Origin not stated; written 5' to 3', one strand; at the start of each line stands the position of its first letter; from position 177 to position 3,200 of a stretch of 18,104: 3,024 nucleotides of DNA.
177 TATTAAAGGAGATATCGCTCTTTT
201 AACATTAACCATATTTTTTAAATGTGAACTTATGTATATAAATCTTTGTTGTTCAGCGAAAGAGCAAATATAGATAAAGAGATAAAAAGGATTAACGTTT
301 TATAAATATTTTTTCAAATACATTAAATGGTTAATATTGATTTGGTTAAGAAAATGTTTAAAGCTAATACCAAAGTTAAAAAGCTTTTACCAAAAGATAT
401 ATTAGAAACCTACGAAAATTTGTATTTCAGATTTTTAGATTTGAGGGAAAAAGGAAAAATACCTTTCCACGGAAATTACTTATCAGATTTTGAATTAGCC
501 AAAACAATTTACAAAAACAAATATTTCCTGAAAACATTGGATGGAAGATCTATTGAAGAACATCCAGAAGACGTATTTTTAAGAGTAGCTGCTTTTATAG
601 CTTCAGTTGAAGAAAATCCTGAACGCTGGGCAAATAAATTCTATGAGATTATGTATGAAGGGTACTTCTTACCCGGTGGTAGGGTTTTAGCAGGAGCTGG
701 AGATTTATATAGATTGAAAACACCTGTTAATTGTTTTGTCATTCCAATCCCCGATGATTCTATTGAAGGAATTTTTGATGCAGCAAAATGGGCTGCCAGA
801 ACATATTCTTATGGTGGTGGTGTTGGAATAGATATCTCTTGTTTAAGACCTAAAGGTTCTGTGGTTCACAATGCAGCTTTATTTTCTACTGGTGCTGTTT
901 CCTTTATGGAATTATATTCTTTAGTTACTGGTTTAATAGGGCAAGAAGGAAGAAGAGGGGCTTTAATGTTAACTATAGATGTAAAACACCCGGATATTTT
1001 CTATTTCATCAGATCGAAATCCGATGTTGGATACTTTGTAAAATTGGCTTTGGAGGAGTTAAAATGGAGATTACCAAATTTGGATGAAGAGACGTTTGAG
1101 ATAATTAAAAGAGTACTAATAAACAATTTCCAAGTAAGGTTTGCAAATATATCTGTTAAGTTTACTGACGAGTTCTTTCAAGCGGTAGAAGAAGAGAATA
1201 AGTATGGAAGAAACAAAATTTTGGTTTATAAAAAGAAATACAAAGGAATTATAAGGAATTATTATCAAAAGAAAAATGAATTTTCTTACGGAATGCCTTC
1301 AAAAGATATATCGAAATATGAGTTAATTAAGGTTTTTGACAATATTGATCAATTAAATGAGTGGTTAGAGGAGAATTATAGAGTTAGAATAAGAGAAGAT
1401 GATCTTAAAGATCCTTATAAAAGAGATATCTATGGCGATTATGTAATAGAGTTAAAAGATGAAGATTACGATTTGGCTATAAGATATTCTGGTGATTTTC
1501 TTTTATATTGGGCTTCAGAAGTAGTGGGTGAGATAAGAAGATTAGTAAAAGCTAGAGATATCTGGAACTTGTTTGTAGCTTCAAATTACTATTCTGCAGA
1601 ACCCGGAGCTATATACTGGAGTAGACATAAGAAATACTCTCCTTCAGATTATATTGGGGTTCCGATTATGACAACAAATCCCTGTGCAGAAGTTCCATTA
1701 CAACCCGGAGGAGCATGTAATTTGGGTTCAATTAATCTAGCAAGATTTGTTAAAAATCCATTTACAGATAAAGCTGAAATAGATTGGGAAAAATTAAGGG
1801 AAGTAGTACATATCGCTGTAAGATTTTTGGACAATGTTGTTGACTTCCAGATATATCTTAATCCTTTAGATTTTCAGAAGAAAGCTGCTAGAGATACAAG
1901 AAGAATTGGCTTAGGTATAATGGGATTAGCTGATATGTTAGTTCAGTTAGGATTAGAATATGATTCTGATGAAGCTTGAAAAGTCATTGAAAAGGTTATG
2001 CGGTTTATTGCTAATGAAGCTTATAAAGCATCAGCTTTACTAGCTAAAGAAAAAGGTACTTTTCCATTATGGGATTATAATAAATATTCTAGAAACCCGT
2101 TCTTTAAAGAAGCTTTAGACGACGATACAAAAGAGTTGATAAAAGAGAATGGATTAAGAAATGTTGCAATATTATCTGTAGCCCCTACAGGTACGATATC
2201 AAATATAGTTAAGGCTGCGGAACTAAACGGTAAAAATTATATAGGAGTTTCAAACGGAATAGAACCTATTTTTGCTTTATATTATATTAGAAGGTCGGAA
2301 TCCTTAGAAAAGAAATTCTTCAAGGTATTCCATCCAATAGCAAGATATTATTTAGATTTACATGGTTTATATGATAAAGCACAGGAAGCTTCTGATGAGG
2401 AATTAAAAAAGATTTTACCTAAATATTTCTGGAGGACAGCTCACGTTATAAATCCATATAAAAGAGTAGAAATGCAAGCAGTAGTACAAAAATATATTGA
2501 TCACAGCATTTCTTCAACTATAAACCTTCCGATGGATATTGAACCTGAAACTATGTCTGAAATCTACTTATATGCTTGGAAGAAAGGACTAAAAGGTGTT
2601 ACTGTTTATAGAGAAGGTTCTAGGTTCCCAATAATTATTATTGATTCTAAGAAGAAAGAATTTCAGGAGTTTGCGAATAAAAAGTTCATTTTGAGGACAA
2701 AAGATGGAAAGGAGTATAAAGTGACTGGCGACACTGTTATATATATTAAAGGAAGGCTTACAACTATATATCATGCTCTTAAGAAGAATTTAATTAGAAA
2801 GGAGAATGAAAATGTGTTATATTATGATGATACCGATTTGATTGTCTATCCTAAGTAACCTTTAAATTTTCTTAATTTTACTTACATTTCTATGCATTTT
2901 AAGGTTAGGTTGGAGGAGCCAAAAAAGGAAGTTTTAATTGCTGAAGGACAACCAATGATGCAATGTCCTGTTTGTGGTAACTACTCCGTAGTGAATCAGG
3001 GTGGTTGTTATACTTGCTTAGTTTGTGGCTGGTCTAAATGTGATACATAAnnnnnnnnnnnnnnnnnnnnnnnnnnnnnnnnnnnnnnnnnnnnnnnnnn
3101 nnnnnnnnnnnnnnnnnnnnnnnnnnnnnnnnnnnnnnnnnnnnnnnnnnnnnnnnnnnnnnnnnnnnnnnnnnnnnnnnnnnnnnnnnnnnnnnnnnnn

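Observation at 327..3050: Class II ribonucleotide reductase broken into three in-phase pieces by two nonsense codons, each followed by a nearby ATG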

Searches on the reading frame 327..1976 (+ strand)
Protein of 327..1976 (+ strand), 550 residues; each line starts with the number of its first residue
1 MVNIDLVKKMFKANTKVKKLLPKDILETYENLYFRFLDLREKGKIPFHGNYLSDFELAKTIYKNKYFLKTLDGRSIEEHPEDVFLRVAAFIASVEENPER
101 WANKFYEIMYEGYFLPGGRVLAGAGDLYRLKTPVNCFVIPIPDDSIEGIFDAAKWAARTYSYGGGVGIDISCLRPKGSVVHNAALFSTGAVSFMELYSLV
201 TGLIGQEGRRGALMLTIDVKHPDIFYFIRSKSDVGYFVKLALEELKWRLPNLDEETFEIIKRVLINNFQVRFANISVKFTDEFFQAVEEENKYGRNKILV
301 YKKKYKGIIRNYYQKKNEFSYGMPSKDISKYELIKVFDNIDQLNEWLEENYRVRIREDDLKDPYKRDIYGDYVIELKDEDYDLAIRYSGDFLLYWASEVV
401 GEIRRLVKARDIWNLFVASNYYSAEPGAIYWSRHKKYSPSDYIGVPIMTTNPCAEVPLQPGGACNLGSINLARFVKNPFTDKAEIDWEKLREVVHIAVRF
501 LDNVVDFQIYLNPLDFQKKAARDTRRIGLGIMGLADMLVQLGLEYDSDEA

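Call 6: search_protein_families(library=pfam, proteins=[window:327-1976:+], max_evalue=0.01)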
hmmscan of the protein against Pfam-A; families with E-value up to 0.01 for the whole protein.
window:327-1976:+ (550 aa): 2 families
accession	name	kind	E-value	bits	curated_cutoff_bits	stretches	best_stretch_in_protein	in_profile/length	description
PF02867.20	Ribonuc_red_lgC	-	7.2e-62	210.1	23.9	2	403-550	162-307/523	Ribonucleotide reductase, barrel domain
PF00317.26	Ribonuc_red_lgN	-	2.6e-17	63.1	28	1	57-125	6-73/77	Ribonucleotide reductase, all-alpha domain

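Call 39: search_protein_families(library=ncbifam, proteins=[window:327-1976:+], max_evalue=0.1)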
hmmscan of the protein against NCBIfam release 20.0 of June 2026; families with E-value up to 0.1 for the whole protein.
window:327-1976:+ (550 aa): 21 families
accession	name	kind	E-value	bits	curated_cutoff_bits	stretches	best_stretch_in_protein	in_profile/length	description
TIGR02504.1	NrdJ_Z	equivalog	8.1e-100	335.1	399.95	1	59-550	2-375/606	adenosylcobalamin-dependent ribonucleoside-diphosphate reductase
NF006417.0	PRK08665.1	equivalog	2.8e-86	290.4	961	2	379-550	219-372/759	vitamin B12-dependent ribonucleotide reductase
NF005010.0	PRK06406.1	subfamily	1.9e-71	241.4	1125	2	401-550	385-526/771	vitamin B12-dependent ribonucleotide reductase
NF005991.0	PRK08115.1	equivalog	1.7e-63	214.9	854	2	403-550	429-571/858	vitamin B12-dependent ribonucleotide reductase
TIGR02506.1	NrdE_NrdA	equivalog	1.7e-49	168.8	341.05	2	402-550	241-390/616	ribonucleoside-diphosphate reductase subunit alpha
NF005401.0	PRK06948.1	subfamily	2.9e-47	161.6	906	2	407-550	247-389/604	ribonucleotide reductase-like protein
NF005122.0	PRK06556.1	equivalog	4.5e-38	130.6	859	2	135-314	160-329/960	vitamin B12-dependent ribonucleotide reductase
NF006279.0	PRK08447.1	equivalog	1.7e-35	122.6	1082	2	58-316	142-398/789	ribonucleoside-diphosphate reductase subunit alpha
NF005544.0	PRK07207.1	equivalog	1.3e-34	119.2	965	2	400-550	534-683/965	ribonucleoside-diphosphate reductase subunit alpha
NF005101.0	PRK06539.1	equivalog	4.9e-34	117.4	988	2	447-550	435-535/822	ribonucleoside-diphosphate reductase subunit alpha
NF006207.0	PRK08332.1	equivalog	4.2e-32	110.4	2400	3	442-549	1232-1336/1684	vitamin B12-dependent ribonucleotide reductase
NF006577.0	PRK09102.1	equivalog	5.6e-32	110.7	620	2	58-236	29-193/604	ribonucleoside-diphosphate reductase subunit alpha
NF005736.0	PRK07562.1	equivalog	2.5e-27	94.9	1737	2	385-550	411-568/1222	vitamin B12-dependent ribonucleotide reductase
NF009029.0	PRK12365.1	equivalog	1.8e-26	92.5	1350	2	401-550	618-765/1046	ribonucleoside-diphosphate reductase subunit alpha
NF005483.0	PRK07088.1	equivalog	2.5e-24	85.4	1214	2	47-235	152-338/764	ribonucleoside-diphosphate reductase subunit alpha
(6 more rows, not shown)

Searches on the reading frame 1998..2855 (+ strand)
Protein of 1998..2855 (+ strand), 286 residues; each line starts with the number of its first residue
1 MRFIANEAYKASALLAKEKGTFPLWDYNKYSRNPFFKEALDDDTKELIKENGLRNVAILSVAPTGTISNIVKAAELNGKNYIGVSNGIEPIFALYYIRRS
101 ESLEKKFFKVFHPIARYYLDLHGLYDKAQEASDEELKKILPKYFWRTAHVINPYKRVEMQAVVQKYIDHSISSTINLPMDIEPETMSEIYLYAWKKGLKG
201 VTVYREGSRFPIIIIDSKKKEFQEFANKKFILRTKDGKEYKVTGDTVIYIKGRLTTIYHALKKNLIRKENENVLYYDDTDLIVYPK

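Call 6: search_protein_families(library=pfam, proteins=[window:1998-2855:+], max_evalue=0.01)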
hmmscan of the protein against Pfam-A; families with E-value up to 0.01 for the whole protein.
window:1998-2855:+ (286 aa): 1 family
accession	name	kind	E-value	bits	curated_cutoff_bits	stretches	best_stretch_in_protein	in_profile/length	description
PF02867.20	Ribonuc_red_lgC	-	3.1e-34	119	23.9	1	2-204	316-523/523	Ribonucleotide reductase, barrel domain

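Call 33: list_cluster_members(proteins=[P0003, window:1998-2855:+, window:2892-3047:+, P0001, P0121, P0122])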
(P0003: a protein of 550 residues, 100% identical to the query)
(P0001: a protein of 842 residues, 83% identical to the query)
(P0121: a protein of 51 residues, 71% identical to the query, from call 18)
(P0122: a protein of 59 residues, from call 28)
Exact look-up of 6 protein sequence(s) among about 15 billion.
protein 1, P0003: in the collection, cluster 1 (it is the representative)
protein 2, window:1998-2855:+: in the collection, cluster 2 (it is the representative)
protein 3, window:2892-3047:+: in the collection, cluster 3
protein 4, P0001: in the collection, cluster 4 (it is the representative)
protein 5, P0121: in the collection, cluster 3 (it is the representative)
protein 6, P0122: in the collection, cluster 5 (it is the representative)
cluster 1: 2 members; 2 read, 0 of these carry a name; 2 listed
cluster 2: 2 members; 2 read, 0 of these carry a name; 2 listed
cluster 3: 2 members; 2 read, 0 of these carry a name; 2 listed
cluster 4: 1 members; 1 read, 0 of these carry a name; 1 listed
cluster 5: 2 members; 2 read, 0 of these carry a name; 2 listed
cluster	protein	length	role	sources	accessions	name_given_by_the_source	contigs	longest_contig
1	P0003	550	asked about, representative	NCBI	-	-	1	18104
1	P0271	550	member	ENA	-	-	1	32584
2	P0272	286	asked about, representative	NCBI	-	-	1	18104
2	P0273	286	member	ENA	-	-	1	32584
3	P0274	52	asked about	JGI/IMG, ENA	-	-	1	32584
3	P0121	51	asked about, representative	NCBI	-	-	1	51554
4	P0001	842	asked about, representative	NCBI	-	-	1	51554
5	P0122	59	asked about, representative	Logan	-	-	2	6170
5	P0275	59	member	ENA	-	-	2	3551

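Call 39: search_protein_families(library=ncbifam, proteins=[window:1998-2855:+], max_evalue=0.1)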
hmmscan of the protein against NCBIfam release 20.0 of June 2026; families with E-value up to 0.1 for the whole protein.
window:1998-2855:+ (286 aa): 20 families
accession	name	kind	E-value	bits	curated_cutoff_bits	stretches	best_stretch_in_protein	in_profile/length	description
TIGR02504.1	NrdJ_Z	equivalog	2e-49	168.7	399.95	1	1-209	383-601/606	adenosylcobalamin-dependent ribonucleoside-diphosphate reductase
NF006417.0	PRK08665.1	equivalog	2.8e-37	128.4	961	1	1-228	380-587/759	vitamin B12-dependent ribonucleotide reductase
NF005010.0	PRK06406.1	subfamily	9.2e-28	96.9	1125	1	1-240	534-753/771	vitamin B12-dependent ribonucleotide reductase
NF005991.0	PRK08115.1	equivalog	1.4e-27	96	854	1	2-224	580-788/858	vitamin B12-dependent ribonucleotide reductase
NF005401.0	PRK06948.1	subfamily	2e-27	96.1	906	1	4-209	400-585/604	ribonucleotide reductase-like protein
TIGR02506.1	NrdE_NrdA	equivalog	2.1e-21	76.1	341.05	1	5-202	402-610/616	ribonucleoside-diphosphate reductase subunit alpha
NF005122.0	PRK06556.1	equivalog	4.5e-18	64.4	859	1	149-228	643-722/960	vitamin B12-dependent ribonucleotide reductase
NF006207.0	PRK08332.1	equivalog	2.3e-17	61.6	2400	1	4-210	1348-1558/1684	vitamin B12-dependent ribonucleotide reductase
NF005483.0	PRK07088.1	equivalog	1.5e-14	53.2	1214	1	4-206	580-751/764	ribonucleoside-diphosphate reductase subunit alpha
NF006665.0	PRK09209.1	equivalog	1.4e-13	50.1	1057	1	4-203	576-745/761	ribonucleoside-diphosphate reductase subunit alpha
NF005736.0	PRK07562.1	equivalog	4.8e-13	47.6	1737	1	155-211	864-920/1222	vitamin B12-dependent ribonucleotide reductase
NF009029.0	PRK12365.1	equivalog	5.4e-13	47.8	1350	1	44-206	837-993/1046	ribonucleoside-diphosphate reductase subunit alpha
NF005544.0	PRK07207.1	equivalog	3.2e-12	45.1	965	1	43-202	753-906/965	ribonucleoside-diphosphate reductase subunit alpha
NF009028.0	PRK12364.1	equivalog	6.2e-12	44.3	1377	2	4-71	658-730/842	ribonucleoside-diphosphate reductase subunit alpha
NF006577.0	PRK09102.1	equivalog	7.2e-11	41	620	1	46-206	411-569/604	ribonucleoside-diphosphate reductase subunit alpha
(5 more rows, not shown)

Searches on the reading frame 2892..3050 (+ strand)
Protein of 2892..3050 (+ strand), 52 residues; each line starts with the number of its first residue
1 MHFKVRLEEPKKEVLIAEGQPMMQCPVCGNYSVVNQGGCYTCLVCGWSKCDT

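Call 6: search_protein_families(library=pfam, proteins=[window:2892-3047:+], max_evalue=0.01)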
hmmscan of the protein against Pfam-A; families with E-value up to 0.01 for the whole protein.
window:2892-3047:+ (52 aa): 1 family
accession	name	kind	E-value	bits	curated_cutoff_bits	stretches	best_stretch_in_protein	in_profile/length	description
PF12677.13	DUF3797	-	0.0068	16.7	25.1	1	22-38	13-29/48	Domain of unknown function (DUF3797)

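Call 16: find_encoding_contigs(protein=window:2892-3050:+, flank=4000, max_places=6)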
Protein window:2892-3050:+ (52 aa): 3 contigs read that carry it; 3 places shown.
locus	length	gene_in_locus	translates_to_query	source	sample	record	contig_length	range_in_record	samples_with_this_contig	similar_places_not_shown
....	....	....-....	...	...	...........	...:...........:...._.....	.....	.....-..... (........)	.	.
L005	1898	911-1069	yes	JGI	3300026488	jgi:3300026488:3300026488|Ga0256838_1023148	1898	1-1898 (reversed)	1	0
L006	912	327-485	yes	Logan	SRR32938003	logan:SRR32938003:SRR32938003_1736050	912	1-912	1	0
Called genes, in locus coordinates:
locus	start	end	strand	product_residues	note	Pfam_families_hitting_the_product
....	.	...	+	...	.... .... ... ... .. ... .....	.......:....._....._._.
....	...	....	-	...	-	-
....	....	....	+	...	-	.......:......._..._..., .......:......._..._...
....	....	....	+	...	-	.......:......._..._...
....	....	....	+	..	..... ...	-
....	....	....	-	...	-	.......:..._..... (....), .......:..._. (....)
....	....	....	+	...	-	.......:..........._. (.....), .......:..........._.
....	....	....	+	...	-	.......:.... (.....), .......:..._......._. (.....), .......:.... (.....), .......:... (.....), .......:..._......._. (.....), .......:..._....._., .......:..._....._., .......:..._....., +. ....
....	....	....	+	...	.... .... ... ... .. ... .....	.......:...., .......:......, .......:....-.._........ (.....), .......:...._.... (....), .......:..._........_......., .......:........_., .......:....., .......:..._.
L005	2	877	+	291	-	?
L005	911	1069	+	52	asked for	-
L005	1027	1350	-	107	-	PF25212:HVO_A0114 (weak), PF01022:HTH_5 (weak)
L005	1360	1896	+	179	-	?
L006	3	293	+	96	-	?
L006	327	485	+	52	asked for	-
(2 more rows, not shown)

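Call 18: find_homologous_proteins(query=window:2892-3047:+, max_evalue=0.01)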
Query seq(52 aa) (52 aa): 1 proteins with E <= 0.01 among 1 candidates.
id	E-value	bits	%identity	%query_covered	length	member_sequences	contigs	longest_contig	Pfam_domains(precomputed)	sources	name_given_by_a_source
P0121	1.2e-19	86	71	100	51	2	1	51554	-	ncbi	-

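Call 28: search_protein_representatives(alignment_id=A1)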
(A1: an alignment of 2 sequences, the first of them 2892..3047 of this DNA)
Query: 2 sequences, 52 profile positions. Proteins with E-value up to 0.001 (for the whole library): 151; up to 1e-10: 3; up to 1e-30: 1. The best 150 are listed.
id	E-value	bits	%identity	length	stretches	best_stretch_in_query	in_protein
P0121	2.1e-32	126.7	-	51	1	1-52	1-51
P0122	6.6e-18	80.3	-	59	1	6-52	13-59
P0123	1.0e-10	57.2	-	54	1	11-51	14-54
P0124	1.3e-09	53.7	-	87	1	10-51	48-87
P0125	7.7e-09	51.3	-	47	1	18-51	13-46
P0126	1.2e-08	50.6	-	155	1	17-51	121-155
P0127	1.4e-08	50.4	-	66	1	8-52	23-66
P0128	2.4e-08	49.7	-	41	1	24-50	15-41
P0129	5.8e-08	48.4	-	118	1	12-51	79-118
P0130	7.2e-08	48.2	-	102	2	21-49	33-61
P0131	7.3e-08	48.1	-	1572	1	16-26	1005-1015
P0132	1.9e-07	46.8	-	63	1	8-51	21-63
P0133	1.9e-07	46.8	-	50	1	10-50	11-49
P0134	2.1e-07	46.7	-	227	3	24-48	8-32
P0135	3.5e-07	45.9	-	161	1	6-51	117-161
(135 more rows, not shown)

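Call 38: search_protein_families(library=pfam, proteins=[window:2892-3047:+], max_evalue=1)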
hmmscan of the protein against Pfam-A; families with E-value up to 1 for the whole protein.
seq(52 aa): 6 families
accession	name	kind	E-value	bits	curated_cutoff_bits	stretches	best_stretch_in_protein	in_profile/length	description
PF12677.13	DUF3797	-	0.0068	16.7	25.1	1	22-38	13-29/48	Domain of unknown function (DUF3797)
PF14206.11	Cys_rich_CPCC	-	0.045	14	24.5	1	23-48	1-27/75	Cysteine-rich CPCC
PF08271.17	Zn_Ribbon_TF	-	0.076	13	29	1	23-46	1-26/43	TFIIB zinc-binding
PF08063.17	Zn_ribbon_PADR1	-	0.089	13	25.1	1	23-51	3-33/42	PADR1 domain, zinc ribbon fold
PF02132.21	RecR_ZnF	-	0.16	12.2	22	1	24-32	3-11/21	RecR, Cys4-zinc finger domain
PF21349.2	RUBY_RBDX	-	0.18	11.8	26.5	1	18-29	12-23/30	Rubrerythrin, rubredoxin-like domain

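Call 39: search_protein_families(library=ncbifam, proteins=[window:2892-3047:+], max_evalue=0.1)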
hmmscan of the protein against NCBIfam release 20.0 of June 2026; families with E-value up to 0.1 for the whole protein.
window:2892-3047:+ (52 aa): 7 families
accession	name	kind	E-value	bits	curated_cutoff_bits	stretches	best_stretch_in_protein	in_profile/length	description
NF006417.0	PRK08665.1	equivalog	7.6e-06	24.4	961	1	17-50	726-758/759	vitamin B12-dependent ribonucleotide reductase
NF005991.0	PRK08115.1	equivalog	0.0063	14.5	854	1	24-47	829-852/858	vitamin B12-dependent ribonucleotide reductase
NF006207.0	PRK08332.1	equivalog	0.0067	13.6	2400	1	15-50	1641-1681/1684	vitamin B12-dependent ribonucleotide reductase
NF005736.0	PRK07562.1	equivalog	0.014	12.9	1737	1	17-47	1187-1217/1222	vitamin B12-dependent ribonucleotide reductase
NF041910.1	HVO_0416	equivalog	0.02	14.8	80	1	23-48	35-57/58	HVO_0416 family zinc finger protein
NF005122.0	PRK06556.1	equivalog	0.02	12.6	859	1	18-48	927-956/960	vitamin B12-dependent ribonucleotide reductase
NF002362.0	PRK01343.1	equivalog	0.044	13.5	79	1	8-35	4-31/66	DNA gyrase inhibitor YacG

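Call 59: find_encoding_contigs(protein=P0123, flank=4000, max_places=3)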
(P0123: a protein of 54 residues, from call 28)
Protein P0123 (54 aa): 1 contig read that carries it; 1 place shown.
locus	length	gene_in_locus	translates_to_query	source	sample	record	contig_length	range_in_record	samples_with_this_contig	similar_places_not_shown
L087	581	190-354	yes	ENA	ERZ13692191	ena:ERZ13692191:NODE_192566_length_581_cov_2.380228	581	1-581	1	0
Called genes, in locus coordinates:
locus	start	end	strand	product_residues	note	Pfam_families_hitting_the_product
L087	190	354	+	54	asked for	-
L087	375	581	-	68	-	?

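Call 60: find_encoding_contigs(protein=P0128, flank=4000, max_places=2)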
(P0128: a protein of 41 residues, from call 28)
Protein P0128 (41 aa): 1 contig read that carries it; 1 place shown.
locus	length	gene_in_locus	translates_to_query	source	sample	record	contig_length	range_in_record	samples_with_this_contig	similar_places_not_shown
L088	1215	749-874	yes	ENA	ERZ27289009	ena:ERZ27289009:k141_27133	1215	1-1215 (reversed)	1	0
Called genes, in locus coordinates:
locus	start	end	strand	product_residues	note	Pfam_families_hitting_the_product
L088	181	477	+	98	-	-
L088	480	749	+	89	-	-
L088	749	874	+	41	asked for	-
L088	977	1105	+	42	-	-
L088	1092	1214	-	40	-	?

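Call 61: find_encoding_contigs(protein=P0133, flank=4000, max_places=2)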
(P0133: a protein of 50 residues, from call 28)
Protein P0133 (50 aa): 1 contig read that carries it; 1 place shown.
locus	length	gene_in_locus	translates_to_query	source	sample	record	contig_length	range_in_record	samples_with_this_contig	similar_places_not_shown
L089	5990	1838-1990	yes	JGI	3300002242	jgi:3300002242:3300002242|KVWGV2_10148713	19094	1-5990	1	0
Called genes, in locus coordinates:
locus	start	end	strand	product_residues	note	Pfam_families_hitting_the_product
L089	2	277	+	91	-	?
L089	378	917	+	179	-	PF05838:Glyco_hydro_108, PF09374:PG_binding_3 (weak)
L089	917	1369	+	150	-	-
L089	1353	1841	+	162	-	PF00072:Response_reg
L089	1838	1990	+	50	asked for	-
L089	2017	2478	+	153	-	-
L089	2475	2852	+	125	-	PF09056:Phospholip_A2_3 (weak)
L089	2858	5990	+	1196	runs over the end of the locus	-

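Call 62: find_encoding_contigs(protein=P0127, flank=4000, max_places=2)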
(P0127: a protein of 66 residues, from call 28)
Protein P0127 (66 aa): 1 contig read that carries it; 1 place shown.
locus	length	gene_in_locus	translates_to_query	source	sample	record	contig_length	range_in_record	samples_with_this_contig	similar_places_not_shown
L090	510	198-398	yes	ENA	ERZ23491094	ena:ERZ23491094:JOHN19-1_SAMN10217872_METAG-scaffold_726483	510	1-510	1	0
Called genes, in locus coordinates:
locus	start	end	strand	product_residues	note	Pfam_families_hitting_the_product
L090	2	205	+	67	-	?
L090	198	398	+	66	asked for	-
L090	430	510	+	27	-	?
